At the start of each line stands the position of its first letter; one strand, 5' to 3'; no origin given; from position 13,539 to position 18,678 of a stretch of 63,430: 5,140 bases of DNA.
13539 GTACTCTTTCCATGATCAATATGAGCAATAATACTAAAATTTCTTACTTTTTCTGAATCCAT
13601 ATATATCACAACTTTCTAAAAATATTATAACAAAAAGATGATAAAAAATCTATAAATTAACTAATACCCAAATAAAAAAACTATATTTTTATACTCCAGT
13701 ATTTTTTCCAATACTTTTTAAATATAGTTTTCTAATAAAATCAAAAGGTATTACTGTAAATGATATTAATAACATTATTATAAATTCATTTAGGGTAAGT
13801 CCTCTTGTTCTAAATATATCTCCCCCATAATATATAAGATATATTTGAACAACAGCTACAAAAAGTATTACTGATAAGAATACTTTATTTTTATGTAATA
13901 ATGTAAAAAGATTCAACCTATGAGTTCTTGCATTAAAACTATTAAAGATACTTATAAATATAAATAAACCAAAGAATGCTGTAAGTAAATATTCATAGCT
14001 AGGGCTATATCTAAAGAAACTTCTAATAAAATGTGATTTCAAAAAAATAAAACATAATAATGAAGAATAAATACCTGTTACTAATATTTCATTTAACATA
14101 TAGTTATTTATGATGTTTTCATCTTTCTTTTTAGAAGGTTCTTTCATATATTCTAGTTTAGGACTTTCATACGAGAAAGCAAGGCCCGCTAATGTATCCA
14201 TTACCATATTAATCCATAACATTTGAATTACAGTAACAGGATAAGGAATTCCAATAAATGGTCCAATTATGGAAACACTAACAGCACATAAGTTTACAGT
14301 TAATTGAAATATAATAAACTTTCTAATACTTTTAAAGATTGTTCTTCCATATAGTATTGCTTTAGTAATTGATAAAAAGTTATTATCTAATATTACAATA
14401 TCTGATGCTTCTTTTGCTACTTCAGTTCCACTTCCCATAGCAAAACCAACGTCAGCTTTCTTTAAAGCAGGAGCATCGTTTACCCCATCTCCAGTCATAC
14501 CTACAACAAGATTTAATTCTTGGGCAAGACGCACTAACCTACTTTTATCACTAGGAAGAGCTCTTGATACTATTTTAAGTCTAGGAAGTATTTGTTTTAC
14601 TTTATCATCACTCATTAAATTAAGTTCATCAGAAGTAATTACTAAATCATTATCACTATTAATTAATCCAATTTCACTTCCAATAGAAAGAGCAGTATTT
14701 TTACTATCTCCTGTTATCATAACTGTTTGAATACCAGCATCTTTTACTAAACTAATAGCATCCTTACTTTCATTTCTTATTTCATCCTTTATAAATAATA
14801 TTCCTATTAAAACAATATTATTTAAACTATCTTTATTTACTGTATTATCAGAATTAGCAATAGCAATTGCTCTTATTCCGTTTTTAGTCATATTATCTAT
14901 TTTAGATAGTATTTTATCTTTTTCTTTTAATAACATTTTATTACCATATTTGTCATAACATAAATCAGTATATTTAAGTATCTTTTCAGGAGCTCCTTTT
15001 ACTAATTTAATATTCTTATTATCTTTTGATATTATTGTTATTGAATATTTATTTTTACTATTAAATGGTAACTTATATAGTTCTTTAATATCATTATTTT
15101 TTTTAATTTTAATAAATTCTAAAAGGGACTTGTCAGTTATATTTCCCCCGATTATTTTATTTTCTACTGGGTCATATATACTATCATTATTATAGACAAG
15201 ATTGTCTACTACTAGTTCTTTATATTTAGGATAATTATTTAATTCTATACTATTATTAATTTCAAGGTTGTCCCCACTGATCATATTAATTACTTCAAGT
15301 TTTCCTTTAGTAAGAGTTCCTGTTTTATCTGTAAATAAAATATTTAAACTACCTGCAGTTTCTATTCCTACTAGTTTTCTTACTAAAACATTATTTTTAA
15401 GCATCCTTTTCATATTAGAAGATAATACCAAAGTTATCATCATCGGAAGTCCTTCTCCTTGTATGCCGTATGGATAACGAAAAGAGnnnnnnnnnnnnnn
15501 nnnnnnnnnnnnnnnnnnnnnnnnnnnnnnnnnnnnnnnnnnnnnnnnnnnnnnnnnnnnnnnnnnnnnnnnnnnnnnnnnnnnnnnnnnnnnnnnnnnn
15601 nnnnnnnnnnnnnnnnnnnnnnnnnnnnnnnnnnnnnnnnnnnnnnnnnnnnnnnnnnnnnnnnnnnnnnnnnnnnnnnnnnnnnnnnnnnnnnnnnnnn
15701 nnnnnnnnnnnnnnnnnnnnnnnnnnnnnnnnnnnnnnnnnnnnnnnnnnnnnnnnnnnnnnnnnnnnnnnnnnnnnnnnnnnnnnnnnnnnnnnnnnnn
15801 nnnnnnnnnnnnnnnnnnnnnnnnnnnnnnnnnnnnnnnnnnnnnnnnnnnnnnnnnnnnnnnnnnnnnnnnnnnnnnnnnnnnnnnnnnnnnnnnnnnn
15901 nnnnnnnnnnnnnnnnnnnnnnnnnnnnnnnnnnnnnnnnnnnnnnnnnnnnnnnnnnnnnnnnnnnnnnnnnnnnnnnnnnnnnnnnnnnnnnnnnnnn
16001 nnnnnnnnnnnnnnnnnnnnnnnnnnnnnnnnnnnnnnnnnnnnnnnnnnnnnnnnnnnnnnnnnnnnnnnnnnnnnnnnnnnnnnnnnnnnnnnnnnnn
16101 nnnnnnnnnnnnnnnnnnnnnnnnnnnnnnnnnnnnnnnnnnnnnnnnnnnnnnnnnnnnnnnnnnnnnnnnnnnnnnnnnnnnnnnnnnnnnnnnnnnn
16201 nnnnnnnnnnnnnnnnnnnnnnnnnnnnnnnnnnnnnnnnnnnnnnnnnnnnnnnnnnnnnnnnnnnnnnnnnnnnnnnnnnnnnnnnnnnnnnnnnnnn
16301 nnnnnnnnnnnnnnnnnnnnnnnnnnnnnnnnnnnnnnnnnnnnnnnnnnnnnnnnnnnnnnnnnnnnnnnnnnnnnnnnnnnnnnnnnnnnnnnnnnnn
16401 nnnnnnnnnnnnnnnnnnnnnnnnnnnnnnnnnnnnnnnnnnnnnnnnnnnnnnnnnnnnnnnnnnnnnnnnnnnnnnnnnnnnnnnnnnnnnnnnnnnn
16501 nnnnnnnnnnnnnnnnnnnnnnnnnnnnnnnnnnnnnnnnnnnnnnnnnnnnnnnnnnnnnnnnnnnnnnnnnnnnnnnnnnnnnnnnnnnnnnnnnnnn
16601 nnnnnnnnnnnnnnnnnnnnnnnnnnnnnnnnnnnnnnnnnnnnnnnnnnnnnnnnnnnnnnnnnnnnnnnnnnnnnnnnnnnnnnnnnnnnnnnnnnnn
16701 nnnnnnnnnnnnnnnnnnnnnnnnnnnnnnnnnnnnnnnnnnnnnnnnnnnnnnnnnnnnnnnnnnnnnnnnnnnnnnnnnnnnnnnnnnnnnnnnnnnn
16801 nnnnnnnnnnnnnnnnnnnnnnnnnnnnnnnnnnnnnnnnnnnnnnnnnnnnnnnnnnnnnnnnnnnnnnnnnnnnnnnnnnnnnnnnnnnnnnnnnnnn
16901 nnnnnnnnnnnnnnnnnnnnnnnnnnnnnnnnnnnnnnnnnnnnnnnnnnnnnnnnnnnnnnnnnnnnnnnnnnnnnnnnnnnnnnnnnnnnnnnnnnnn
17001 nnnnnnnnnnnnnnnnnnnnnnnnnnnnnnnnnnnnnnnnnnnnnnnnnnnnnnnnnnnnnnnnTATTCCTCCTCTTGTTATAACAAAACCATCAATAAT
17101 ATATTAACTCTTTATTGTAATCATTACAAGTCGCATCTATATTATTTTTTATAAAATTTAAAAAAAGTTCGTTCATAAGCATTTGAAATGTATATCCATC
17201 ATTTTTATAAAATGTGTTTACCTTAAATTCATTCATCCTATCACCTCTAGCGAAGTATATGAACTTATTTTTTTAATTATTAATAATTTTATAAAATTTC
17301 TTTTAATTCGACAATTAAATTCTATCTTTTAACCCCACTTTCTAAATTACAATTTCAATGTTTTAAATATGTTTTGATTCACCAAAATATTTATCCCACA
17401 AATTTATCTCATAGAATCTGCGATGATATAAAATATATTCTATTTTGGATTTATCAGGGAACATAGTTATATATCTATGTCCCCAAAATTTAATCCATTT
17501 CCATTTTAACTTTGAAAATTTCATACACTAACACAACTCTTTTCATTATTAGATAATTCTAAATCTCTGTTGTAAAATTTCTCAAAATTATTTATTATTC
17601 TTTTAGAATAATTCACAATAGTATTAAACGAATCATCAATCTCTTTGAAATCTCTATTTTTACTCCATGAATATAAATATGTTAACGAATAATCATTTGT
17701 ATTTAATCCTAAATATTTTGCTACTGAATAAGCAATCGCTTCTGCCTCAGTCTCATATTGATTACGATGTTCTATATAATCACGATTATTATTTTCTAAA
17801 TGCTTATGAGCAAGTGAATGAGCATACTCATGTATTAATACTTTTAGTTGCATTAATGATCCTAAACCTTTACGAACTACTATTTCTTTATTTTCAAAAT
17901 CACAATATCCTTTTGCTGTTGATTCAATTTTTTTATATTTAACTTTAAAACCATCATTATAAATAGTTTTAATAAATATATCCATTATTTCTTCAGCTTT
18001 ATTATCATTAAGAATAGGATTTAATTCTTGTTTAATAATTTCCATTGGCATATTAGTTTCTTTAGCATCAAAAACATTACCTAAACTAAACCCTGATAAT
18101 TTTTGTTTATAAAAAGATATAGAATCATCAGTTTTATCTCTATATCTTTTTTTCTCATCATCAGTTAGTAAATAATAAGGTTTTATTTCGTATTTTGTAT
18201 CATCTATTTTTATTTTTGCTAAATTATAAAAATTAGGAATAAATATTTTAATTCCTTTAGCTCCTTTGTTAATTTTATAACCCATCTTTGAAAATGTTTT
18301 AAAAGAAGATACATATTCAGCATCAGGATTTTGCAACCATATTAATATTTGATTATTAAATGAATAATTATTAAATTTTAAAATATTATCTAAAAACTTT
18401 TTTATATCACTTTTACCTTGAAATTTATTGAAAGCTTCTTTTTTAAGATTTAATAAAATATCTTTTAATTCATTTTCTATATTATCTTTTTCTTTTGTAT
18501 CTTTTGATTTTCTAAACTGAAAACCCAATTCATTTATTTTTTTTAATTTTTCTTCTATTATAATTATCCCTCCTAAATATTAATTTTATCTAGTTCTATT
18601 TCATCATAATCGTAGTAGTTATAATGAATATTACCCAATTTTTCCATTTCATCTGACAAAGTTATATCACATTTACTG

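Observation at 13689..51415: A 35.1-kb conjugative element splits a P-type cation ATPase gene inside its PEGLP motif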

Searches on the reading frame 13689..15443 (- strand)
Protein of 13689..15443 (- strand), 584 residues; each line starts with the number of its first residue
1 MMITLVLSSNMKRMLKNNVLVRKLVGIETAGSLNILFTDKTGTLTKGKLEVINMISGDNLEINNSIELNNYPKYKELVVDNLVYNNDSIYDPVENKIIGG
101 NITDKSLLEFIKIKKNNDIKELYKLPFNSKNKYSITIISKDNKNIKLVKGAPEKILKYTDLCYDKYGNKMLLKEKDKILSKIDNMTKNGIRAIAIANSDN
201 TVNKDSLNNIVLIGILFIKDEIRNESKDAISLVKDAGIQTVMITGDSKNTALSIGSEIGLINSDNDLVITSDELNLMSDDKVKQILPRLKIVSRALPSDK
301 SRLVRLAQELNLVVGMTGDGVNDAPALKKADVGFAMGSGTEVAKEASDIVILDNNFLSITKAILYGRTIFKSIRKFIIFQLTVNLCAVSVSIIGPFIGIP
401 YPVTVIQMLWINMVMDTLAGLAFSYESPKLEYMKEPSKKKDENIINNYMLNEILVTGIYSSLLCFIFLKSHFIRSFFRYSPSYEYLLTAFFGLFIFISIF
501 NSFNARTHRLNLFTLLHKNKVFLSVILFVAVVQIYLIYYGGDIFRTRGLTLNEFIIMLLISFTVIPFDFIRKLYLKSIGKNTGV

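Call 61: list_cluster_members(proteins=[P0002, window:13689-15443:-, window:50531-51415:-, window:15487-17064:-])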
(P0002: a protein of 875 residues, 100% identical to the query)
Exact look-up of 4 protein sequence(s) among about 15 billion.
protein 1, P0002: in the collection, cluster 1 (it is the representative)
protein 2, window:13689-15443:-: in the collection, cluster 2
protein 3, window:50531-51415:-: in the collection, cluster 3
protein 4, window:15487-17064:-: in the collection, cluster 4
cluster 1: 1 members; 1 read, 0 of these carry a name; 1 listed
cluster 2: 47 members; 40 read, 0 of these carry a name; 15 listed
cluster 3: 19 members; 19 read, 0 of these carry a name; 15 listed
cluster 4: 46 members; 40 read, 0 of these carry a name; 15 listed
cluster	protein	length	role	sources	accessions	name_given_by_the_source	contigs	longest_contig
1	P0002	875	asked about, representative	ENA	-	-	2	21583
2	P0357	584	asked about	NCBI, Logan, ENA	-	-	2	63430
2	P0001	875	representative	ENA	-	-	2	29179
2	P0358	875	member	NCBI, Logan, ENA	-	-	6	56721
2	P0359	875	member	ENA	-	-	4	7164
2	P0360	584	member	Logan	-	-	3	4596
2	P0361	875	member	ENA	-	-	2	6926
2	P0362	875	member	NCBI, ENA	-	-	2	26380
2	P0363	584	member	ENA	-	-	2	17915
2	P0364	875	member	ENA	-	-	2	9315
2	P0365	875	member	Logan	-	-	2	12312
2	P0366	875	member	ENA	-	-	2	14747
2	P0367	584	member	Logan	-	-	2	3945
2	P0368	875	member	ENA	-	-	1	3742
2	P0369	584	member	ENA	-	-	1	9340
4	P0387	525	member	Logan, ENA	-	-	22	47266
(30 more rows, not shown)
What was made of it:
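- On Regulated gene-intervening element / active-lysogeny switch: The same 90% cluster holds many 875-aa intact members and several 584-aa split members (call 61).
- Intact and split forms coexist in one 90% cluster (call 61). In the window's species the insertion is polymorphic (call 61). The window comes from a metagenome-type assembly (the same proteins occur on a 63,430-nt contig; call 61).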

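Call 72: find_encoding_contigs(protein=P0387, flank=2500, max_places=10)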
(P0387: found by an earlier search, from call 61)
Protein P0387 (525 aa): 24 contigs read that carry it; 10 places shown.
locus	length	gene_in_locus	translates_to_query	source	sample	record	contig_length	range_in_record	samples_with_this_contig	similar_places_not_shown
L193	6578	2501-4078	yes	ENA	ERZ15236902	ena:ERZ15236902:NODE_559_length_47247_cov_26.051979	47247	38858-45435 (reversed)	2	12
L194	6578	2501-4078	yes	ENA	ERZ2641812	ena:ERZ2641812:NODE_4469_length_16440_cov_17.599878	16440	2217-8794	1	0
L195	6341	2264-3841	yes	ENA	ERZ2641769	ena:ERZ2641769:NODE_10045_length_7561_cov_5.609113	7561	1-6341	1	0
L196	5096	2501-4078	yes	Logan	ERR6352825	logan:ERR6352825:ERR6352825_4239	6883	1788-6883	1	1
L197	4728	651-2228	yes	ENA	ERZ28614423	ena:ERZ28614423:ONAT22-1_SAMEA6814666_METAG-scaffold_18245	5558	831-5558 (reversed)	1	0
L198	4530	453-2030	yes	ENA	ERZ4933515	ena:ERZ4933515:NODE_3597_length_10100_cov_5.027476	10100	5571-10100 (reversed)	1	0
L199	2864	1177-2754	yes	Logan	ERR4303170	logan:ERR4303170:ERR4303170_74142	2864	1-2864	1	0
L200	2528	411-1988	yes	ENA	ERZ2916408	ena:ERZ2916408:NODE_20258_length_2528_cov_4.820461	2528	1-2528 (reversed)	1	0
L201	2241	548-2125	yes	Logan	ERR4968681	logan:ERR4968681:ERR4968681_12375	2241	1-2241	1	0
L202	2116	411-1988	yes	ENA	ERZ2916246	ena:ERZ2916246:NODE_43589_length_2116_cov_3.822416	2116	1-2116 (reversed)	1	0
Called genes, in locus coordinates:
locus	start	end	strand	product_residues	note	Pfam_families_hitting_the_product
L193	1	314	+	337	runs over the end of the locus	PF01098:FTSW_RODA_SPOVE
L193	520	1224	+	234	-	-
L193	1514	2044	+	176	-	PF06114:Peptidase_M78 (weak)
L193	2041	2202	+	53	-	-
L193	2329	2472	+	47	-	-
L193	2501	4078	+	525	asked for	PF00239:Resolvase, PF07508:Recombinase, PF13408:Zn_ribbon_recom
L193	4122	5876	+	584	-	PF00702:Hydrolase, PF13246:Cation_ATPase, PF08282:Hydrolase_3 (weak), PF00689:Cation_ATPase_C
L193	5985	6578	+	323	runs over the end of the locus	-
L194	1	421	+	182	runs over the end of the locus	-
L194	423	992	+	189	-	-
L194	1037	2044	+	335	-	PF08401:ArdcN, PF06114:Peptidase_M78 (faint)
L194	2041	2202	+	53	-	-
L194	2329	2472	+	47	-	-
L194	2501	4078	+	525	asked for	PF00239:Resolvase, PF07508:Recombinase, PF13408:Zn_ribbon_recom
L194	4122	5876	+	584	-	PF00702:Hydrolase, PF13246:Cation_ATPase, PF08282:Hydrolase_3 (weak), PF00689:Cation_ATPase_C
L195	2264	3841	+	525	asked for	PF00239:Resolvase, PF07508:Recombinase, PF13408:Zn_ribbon_recom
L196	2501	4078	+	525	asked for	PF00239:Resolvase, PF07508:Recombinase, PF13408:Zn_ribbon_recom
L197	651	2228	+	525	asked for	PF00239:Resolvase, PF07508:Recombinase, PF13408:Zn_ribbon_recom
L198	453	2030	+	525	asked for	PF00239:Resolvase, PF07508:Recombinase, PF13408:Zn_ribbon_recom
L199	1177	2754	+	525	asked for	PF00239:Resolvase, PF07508:Recombinase, PF13408:Zn_ribbon_recom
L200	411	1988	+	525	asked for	PF00239:Resolvase, PF07508:Recombinase, PF13408:Zn_ribbon_recom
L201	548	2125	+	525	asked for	PF00239:Resolvase, PF07508:Recombinase, PF13408:Zn_ribbon_recom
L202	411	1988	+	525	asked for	PF00239:Resolvase, PF07508:Recombinase, PF13408:Zn_ribbon_recom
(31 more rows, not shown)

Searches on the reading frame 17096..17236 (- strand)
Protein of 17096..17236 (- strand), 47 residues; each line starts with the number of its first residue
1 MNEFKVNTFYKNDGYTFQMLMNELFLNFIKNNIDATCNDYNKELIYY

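Call 47: search_protein_families(library=pfam, proteins=[window:17096-17236:-], max_evalue=1)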
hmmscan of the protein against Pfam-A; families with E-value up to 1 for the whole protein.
seq(47 aa): 0 families

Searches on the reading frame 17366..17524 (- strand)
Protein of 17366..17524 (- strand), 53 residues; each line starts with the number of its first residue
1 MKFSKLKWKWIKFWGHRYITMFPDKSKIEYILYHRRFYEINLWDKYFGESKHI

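Call 47: search_protein_families(library=pfam, proteins=[window:17366-17524:-], max_evalue=1)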
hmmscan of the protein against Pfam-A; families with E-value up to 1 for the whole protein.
seq(53 aa): 1 family
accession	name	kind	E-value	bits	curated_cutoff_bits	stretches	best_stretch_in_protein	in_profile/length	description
PF20641.3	TAF1C_beta-prop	-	0.2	12.1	27.1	1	5-32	78-105/138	TAF1C, beta-propeller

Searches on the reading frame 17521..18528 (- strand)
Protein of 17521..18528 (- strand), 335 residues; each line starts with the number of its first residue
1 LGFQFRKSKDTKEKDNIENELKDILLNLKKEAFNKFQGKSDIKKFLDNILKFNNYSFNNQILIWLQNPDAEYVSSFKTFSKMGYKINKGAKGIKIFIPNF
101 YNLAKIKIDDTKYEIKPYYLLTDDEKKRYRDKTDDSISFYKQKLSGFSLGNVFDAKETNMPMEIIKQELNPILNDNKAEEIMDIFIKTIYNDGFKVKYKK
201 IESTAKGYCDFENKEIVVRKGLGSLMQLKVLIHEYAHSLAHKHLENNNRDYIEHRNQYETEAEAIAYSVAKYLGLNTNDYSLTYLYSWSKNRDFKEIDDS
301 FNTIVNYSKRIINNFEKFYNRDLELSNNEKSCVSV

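Call 7: search_protein_families(library=pfam, proteins=[window:17521-18528:-], max_evalue=0.01)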
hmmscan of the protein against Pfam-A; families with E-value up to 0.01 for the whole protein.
window:17521-18528:- (335 aa): 3 families
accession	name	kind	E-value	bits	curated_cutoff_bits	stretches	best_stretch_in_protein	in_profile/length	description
PF08401.16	ArdcN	-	6.3e-11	43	22.6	1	39-142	28-119/123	N-terminal domain of anti-restriction factor ArdC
PF06114.19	Peptidase_M78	-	5.3e-06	26.7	22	1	195-282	7-94/123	IrrE N-terminal-like domain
PF20573.4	DUF6782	-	6e-06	26.1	27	1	193-293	55-161/241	Putative metallopeptidase family (DUF6782)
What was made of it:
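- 17521..18528 (-): ArdC-like anti-restriction protein (ArdcN + M78 peptidase domains). call 7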
